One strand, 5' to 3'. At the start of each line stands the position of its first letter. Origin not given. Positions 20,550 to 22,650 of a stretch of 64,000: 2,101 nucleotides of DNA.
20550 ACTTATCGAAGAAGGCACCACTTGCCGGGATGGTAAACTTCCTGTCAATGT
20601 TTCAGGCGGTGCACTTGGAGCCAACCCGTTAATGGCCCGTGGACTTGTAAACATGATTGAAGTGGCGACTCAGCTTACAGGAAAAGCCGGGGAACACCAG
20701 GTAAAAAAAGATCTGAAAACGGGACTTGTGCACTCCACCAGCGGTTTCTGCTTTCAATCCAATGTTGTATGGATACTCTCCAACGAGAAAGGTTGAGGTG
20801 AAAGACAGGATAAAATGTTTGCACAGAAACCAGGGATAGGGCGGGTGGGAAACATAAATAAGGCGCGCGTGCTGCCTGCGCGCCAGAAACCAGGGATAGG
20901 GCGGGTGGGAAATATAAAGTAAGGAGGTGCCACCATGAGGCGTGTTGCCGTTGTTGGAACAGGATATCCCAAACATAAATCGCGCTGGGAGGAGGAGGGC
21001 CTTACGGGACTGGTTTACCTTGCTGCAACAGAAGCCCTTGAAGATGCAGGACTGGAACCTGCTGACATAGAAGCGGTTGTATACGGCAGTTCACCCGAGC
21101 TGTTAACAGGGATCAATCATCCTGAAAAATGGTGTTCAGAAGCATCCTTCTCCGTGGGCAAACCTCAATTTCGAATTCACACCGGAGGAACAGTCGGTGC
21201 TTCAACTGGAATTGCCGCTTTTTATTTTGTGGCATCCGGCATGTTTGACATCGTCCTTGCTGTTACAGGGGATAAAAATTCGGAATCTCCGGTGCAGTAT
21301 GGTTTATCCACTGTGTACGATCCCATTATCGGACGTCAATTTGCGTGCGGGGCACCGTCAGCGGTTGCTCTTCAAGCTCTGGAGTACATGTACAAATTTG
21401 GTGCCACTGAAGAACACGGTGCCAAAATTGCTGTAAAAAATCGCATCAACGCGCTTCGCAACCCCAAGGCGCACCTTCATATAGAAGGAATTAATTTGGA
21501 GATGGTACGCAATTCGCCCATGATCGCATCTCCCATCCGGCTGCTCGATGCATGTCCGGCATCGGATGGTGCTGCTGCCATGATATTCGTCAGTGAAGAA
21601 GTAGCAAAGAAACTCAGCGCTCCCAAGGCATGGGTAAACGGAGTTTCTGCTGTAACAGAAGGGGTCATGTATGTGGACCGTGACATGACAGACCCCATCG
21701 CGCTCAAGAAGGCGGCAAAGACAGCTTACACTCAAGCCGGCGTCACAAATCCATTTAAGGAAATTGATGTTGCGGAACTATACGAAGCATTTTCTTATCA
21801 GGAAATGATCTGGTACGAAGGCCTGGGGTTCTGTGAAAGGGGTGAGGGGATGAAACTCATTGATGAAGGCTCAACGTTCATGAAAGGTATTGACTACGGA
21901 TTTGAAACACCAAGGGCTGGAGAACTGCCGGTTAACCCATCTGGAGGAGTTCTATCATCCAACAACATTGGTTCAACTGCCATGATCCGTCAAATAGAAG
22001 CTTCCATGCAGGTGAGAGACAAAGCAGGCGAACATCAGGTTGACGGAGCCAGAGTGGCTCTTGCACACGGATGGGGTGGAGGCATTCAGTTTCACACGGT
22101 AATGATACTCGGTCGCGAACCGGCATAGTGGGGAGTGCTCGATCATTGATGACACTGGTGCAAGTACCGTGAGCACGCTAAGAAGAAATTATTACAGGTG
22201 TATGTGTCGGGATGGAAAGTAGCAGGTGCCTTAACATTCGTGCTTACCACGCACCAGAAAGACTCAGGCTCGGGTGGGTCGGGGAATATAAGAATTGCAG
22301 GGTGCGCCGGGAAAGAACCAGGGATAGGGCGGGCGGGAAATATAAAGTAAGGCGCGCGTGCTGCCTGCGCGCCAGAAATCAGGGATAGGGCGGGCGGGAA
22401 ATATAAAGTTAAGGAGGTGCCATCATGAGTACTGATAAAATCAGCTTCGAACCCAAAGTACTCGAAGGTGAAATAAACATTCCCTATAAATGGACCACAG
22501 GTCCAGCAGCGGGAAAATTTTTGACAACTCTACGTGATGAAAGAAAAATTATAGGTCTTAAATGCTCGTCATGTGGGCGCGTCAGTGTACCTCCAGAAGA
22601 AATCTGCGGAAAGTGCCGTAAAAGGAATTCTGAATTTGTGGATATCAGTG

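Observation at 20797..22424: Duplicated ~100-nt leader module (G-quadruplex-type box – identical GC hairpin – box – RBS) upstream of two consecutive operon genes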

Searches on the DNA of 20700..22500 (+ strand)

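Call 39: search_rna_families(source=window, start=20700, end=22500, threshold=evalue, max_evalue=10)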
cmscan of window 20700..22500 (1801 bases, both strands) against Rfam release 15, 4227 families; matches with E-value up to 10: 3.
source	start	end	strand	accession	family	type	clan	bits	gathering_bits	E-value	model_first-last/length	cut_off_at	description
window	21064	21142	+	RF01905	HOTAIR_2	Gene; lncRNA;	-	23.6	60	0.0058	1-69/69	no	HOTAIR conserved region 2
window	20757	20811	+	RF00281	SNORD47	Gene; snRNA; snoRNA; CD-box;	-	18.5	50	3.4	1-77/77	no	Small nucleolar RNA SNORD47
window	21186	21302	+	RF02509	PYLIS_2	Cis-reg;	-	13.6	36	7.9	1-100/100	no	Pyrrolysine insertion sequence mtbB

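Call 73: search_dna_similar(query=window:22300-22430:+, collection=plasmids, mode=distant, max_evalue=1, max_rows=10)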
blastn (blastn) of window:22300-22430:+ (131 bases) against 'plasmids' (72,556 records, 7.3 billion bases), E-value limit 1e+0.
No match.

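Call 74: search_dna_similar(query=window:22300-22430:+, collection=phages, mode=distant, max_evalue=1, max_rows=10)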
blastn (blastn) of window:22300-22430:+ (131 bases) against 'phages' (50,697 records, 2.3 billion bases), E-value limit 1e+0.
Records with a match: 1; places in all: 1; records where one place covers at least 80% of the query: 0.
Best place of each record, by identity: 95-99% 1.
By first word of the organism name: Bacteriophage 1.
By host as written in the record: - 1.
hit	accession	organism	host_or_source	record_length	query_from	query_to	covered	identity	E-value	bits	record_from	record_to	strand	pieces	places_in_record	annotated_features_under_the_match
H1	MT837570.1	Bacteriophage sp.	human fecal samples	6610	24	108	37%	95.8%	4e-1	80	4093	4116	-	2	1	record has no annotation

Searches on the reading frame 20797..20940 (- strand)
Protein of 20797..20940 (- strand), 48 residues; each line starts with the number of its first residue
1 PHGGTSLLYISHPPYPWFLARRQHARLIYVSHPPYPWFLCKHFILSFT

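Call 83: search_protein_representatives(protein=window:20797-20940:-)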
Query: 48 residues. Proteins with E-value up to 0.001 (for the whole library): 6; up to 1e-10: 1; up to 1e-30: 0. The best 6 are listed.
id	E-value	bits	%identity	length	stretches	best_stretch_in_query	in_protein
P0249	5.6e-12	60.8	33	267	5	5-39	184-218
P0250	1.2e-04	37.8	35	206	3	7-38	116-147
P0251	1.4e-04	37.7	32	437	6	2-34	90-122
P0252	2.2e-04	37.0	37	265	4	9-39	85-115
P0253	2.4e-04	36.9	27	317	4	6-39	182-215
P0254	2.7e-04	36.7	32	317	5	5-39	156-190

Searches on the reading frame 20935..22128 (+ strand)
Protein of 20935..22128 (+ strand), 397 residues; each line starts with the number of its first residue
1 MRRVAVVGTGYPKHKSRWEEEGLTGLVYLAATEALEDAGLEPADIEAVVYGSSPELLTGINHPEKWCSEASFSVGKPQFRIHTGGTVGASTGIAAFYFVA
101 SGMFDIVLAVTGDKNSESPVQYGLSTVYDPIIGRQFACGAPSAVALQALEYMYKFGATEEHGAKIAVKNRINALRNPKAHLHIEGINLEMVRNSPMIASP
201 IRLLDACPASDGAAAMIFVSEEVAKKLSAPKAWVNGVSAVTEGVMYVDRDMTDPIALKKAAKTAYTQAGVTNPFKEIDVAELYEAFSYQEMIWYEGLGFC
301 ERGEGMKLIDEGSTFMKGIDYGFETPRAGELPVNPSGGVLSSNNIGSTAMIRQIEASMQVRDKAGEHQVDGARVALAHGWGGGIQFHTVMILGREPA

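Call 9: search_protein_families(library=pfam, proteins=[window:20935-22128:+])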
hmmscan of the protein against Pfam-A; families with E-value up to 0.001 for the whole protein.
window:20935-22128:+ (397 aa): 2 families
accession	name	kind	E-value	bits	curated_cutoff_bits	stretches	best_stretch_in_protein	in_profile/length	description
PF22691.2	Thiolase_C_1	-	3.7e-38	130.9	28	1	245-394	9-144/144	Thiolase C-terminal domain-like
PF00108.29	Thiolase_N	-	4.9e-10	39.6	26.4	1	19-222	19-260/260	Thiolase, N-terminal domain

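Call 12: find_encoding_contigs(protein=window:20935-22128:+, flank=10000, max_places=10)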
Protein window:20935-22128:+ (397 aa): no gene with exactly this product is on record in the collection.

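Call 14: find_homologous_proteins(query=window:20935-22128:+, max_evalue=1e-30)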
Query window:20935-22128:+ (397 aa): 3252 proteins with E <= 1e-30 among 8000 candidates; the best 120 are listed.
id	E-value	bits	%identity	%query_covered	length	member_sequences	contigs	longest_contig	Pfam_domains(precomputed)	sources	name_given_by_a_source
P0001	1.5e-264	895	100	100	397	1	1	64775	PF00108.30,PF22691.3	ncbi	-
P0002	1.1e-168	580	68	100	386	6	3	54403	PF02803.25,PF00108.30,PF22691.3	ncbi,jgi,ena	-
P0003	3.6e-162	558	66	99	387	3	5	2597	PF00108.30,PF22691.3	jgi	-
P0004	5.3e-161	554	65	99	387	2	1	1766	PF02803.25,PF00108.30,PF22691.3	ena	-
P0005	7.9e-161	554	63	99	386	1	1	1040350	PF02803.25,PF00108.30,PF22691.3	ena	-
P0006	9.9e-161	553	65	99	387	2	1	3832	PF02803.25,PF00108.30,PF22691.3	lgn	-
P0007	1.0e-160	553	65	99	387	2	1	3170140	PF00108.30,PF22691.3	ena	-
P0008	1.2e-160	553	64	99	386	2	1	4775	PF02803.25,PF00108.30,PF22691.3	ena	-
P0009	2.2e-160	552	63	99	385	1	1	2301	PF00108.30,PF22691.3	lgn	-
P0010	2.3e-160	552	64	99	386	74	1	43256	PF00108.30,PF22691.3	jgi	jgi:acetyl-CoA C-acetyltransferase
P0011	3.1e-160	552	64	99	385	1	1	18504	PF00108.30,PF22691.3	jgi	jgi:acetyl-CoA C-acetyltransferase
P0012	3.6e-160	552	63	99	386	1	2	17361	PF02803.25,PF00108.30,PF22691.3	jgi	jgi:acetyl-CoA C-acetyltransferase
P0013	1.4e-159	550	63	99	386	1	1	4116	PF00108.30,PF22691.3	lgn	-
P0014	3.2e-159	548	65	99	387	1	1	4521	PF00108.30,PF22691.3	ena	-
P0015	8.8e-159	547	63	99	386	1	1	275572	PF00108.30,PF22691.3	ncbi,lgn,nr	ncbi:MAG TPA: thiolase domain-containing protein [Blastocatellia bacterium]|nr:thiolase domain-conta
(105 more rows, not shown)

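Call 15: find_encoding_contigs(protein=P0001, flank=10000, max_places=5)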
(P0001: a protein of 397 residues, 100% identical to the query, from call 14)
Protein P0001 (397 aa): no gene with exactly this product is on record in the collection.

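Call 16: find_encoding_contigs(protein=P0002, flank=10000, max_places=5)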
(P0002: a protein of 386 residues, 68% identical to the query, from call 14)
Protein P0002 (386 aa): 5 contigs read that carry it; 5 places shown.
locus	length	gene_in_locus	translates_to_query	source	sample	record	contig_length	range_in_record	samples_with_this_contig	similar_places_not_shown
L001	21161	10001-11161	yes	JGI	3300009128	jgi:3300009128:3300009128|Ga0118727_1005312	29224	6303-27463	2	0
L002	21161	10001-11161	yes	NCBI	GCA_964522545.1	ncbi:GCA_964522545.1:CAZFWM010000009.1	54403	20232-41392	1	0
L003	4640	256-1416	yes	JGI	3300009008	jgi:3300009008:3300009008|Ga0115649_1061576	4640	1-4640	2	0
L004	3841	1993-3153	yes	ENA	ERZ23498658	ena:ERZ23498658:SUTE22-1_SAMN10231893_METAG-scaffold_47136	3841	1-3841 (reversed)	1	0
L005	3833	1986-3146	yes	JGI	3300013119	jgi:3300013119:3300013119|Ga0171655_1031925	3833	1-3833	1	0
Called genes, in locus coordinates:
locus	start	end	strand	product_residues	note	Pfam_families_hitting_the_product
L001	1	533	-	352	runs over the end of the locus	PF00586:AIRS, PF02769:AIRS_C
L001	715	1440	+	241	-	PF02683:DsbD_TM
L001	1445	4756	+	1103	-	PF05170:AsmA (faint), PF05359:DUF748 (weak), PF13116:YhdP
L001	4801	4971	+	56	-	-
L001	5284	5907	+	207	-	PF00440:TetR_N, PF08359:TetR_C_4, PF17938:TetR_C_29 (weak)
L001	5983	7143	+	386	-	PF02771:Acyl-CoA_dh_N, PF02770:Acyl-CoA_dh_M, PF00441:Acyl-CoA_dh_1, PF08028:Acyl-CoA_dh_2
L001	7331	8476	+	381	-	PF02771:Acyl-CoA_dh_N, PF02770:Acyl-CoA_dh_M, PF00441:Acyl-CoA_dh_1, PF08028:Acyl-CoA_dh_2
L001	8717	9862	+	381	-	PF22691:Thiolase_C_1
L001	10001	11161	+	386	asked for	PF00108:Thiolase_N, PF02803:Thiolase_C (faint), PF22691:Thiolase_C_1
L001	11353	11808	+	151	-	PF12172:zf-ChsH2, PF01796:OB_ChsH2_C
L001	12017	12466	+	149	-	PF12172:zf-ChsH2 (weak), PF01796:OB_ChsH2_C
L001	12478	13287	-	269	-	PF04205:FMN_bind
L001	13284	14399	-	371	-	PF03116:NQR2_RnfD_RnfE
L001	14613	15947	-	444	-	PF13375:RnfC_N, PF01512:Complex1_51K, PF10531:SLBB, PF13183:Fer4_8 (faint), PF00037:Fer4 (weak), PF12837:Fer4_6 (weak), PF12838:Fer4_7, PF13237:Fer4_10, +3 more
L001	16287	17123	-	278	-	PF04060:FeS, PF12838:Fer4_7 (weak), PF13187:Fer4_9 (weak), PF14697:Fer4_21 (weak), PF00037:Fer4 (weak), PF12797:Fer4_2 (weak), PF14697:Fer4_21 (weak), PF12838:Fer4_7, +9 more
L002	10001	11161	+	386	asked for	PF00108:Thiolase_N, PF02803:Thiolase_C (faint), PF22691:Thiolase_C_1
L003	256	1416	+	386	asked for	PF00108:Thiolase_N, PF02803:Thiolase_C (faint), PF22691:Thiolase_C_1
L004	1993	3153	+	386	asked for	PF00108:Thiolase_N, PF02803:Thiolase_C (faint), PF22691:Thiolase_C_1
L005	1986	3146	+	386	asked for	PF00108:Thiolase_N, PF02803:Thiolase_C (faint), PF22691:Thiolase_C_1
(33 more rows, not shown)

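Call 36: find_related_loci(query=A1, collection=genome_contigs, flank=6000)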
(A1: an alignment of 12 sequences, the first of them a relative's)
Query A1 (397 aa) in genome_contigs; peptide patterns used: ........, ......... (x = any residue, [..] = any of these).
78 stretches matched a pattern; 18 encode a relative of the query (tblastn E <= 1e-3); 17 distinct loci.
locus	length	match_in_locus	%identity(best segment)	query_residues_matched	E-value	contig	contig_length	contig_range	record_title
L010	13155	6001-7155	68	1-396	2e-178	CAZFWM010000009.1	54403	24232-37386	MAG TPA_asm: uncultured Thermodesulfobacteriota bacterium isolate SRP077602_co7_231 genome assembly, contig: NODE_2543_l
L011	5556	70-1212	63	1-392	1e-172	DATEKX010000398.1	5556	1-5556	MAG TPA_asm: Blastocatellia bacterium isolate SMAG_U8901 k141_1067153, whole genome shotgun sequence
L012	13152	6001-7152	62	1-395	1e-168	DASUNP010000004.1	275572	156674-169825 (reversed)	MAG TPA_asm: Blastocatellia bacterium isolate SMAG_U1603 k141_640526, whole genome shotgun sequence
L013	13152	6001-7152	63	1-395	7e-168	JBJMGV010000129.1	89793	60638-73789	MAG: Blastocatellia bacterium isolate H3_16_all_fractions_metab_conc_90_60_0 k255_8848143, whole genome shotgun sequence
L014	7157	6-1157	62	1-395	2e-167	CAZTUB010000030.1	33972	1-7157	MAG TPA_asm: uncultured Clostridia bacterium isolate binchicken_co174_39 genome assembly, contig: NODE_187_length_33972_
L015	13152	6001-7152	65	1-395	3e-167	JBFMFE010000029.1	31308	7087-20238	MAG: bacterium isolate MAG263 MAG263_29, whole genome shotgun sequence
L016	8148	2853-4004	63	1-395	2e-167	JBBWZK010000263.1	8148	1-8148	MAG: Blastocatellia bacterium isolate Holy_42 scaffold_2646163, whole genome shotgun sequence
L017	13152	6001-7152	63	1-395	1e-166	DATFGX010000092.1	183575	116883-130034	MAG TPA_asm: Blastocatellia bacterium isolate SMAG_U8674 k141_1879319, whole genome shotgun sequence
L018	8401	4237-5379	63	1-392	6e-165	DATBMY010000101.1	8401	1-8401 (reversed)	MAG TPA_asm: Blastocatellia bacterium isolate SMAG_U4010 k141_2487521, whole genome shotgun sequence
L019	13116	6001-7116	63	1-383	1e-164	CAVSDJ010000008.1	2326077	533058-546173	MAG: Blastocatellia bacterium isolate MFD01916.bin.3.112 genome assembly, contig: contig_6494, whole genome shotgun sequ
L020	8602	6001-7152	60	1-395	3e-155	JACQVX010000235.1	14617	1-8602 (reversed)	MAG: Planctomycetota bacterium isolate NC_groundwater_1474_Ag_S-0.65um_73_34 S_p65_S5_coassembly_k141_4562983, whole gen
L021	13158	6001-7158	64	1-397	6e-172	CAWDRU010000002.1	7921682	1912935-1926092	MAG: Blastocatellia bacterium isolate MFD04935.bin.1.50 genome assembly, contig: contig_540, whole genome shotgun sequen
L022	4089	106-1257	58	2-395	5e-152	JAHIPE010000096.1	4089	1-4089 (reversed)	MAG: Actinomycetota bacterium isolate KR13_S3.mb.41 KR13_S3.mb.41_k141_136862, whole genome shotgun sequence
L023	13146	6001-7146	59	2-395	8e-148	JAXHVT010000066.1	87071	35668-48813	MAG: Actinomycetota bacterium isolate MAG84_tar_biofilm MAG84_66, whole genome shotgun sequence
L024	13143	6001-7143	58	2-392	6e-146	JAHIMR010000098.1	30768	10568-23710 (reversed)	MAG: Actinomycetota bacterium isolate KR13_N2.mb.8 KR13_N2.mb.8_k141_239627, whole genome shotgun sequence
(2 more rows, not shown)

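Call 55: search_protein_families(library=ncbifam, proteins=[window:20935-22128:+], max_evalue=0.01)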
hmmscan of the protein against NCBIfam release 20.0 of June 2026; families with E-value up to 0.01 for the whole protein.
window:20935-22128:+ (397 aa): 30 families (the best 25 are shown)
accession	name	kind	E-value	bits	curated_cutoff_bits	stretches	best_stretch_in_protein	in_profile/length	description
NF006180.0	PRK08313.1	subfamily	2.4e-121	405.2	514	1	1-396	3-386/389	thiolase domain-containing protein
NF004721.0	PRK06065.1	equivalog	4.4e-80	269.4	455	1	2-393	10-392/393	thiolase domain-containing protein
NF004720.0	PRK06064.1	subfamily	6.6e-69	232.5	420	1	1-394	1-387/389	thiolase domain-containing protein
NF004810.0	PRK06157.1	equivalog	6.8e-62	209.9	403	1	2-395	7-398/400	acetyl-CoA acetyltransferase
NF009228.0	PRK12578.1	subfamily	9.9e-60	202.2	485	1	2-394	3-387/387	thiolase domain-containing protein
NF004811.0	PRK06158.1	subfamily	6.9e-55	186.6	421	1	4-395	10-381/384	acetyl-CoA acetyltransferase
NF053570.1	AcCoTHIOL_METTL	equivalog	2.2e-52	178.2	600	1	1-394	1-383/385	acetyl-CoA acetyltransferase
NF004722.0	PRK06066.1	equivalog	6.6e-49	166.9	516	1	2-382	4-372/385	thiolase domain-containing protein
NF004982.0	PRK06365.1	equivalog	1.9e-48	165.6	695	2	1-252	15-268/430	thiolase domain-containing protein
NF006102.0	PRK08256.1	subfamily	1.2e-46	159.6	436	1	2-383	3-382/394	lipid-transfer protein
NF005704.0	PRK07516.1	subfamily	4.1e-46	157.7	412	1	3-383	3-376/389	thiolase domain-containing protein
NF004715.0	PRK06059.1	equivalog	1.8e-44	152.3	424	1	2-381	4-387/399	lipid-transfer protein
NF005892.0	PRK07855.1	subfamily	2.7e-43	148.3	469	1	3-376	7-373/390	lipid-transfer protein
NF006010.0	PRK08142.1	subfamily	1.4e-39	136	462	1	141-394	143-387/388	thiolase domain-containing protein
NF053628.1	BnzsclthlBbsBGT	equivalog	2e-38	132.2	750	1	24-385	25-373/389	benzoylsuccinyl-CoA thiolase subunit BbsB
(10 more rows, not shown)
